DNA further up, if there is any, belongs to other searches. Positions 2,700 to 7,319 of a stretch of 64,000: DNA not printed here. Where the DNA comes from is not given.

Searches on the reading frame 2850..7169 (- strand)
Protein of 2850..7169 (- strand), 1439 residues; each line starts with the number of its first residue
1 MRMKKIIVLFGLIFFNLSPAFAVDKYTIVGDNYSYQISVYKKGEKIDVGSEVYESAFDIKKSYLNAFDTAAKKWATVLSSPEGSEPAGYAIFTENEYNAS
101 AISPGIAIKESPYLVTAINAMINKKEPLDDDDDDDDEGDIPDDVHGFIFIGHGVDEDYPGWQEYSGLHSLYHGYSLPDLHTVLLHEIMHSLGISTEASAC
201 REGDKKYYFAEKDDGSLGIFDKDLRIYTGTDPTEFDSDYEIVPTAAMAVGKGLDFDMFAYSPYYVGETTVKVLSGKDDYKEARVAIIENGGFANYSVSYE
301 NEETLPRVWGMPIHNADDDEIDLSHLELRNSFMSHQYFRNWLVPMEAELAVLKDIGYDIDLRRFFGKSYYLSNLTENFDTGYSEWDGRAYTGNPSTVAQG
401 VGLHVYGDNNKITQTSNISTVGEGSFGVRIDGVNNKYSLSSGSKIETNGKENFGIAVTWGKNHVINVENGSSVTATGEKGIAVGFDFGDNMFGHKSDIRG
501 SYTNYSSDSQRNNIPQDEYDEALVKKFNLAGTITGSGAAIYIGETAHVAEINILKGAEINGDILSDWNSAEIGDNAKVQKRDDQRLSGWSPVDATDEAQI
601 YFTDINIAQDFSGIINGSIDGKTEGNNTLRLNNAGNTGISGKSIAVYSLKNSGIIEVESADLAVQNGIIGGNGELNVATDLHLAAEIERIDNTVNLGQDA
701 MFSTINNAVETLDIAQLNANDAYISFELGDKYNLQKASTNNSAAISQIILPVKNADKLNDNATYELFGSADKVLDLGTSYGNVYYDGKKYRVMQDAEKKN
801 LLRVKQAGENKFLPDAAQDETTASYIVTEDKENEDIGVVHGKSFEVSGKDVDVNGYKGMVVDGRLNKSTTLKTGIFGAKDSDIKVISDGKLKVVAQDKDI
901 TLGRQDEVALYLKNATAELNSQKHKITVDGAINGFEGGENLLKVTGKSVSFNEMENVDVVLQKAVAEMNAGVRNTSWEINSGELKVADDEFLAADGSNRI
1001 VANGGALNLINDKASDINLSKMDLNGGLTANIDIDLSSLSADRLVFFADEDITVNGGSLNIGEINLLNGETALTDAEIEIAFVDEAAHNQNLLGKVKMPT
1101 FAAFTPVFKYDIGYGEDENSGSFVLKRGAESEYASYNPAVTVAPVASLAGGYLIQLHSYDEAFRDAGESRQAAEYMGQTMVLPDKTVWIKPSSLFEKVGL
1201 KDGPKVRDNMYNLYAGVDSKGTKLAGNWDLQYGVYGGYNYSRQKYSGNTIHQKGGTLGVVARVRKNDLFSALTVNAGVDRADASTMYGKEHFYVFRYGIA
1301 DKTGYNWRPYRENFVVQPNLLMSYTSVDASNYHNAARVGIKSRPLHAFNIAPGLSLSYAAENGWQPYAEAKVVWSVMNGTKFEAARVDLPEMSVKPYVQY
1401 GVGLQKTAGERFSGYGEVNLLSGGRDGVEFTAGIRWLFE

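Call 9: search_protein_families(library=pfam, proteins=[window:2850-7169:-], max_evalue=0.001)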
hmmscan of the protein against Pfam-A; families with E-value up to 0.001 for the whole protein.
window:2850-7169:- (1439 aa): 0 families

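Call 73: search_solved_structures(query=window:2850-7169:-, max_evalue=0.1)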
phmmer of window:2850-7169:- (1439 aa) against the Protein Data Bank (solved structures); distinct sequences matched with E-value up to 0.1: 0.

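Call 75: search_protein_families(library=pfam, proteins=[window:2850-7169:-], max_evalue=1)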
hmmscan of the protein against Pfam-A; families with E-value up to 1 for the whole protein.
window:2850-7169:- (1439 aa): 0 families

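Call 85: search_protein_families(library=padloc, proteins=[window:2850-7169:-], max_evalue=0.01)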
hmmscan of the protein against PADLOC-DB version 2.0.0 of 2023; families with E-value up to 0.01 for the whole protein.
window:2850-7169:- (1439 aa): 0 families
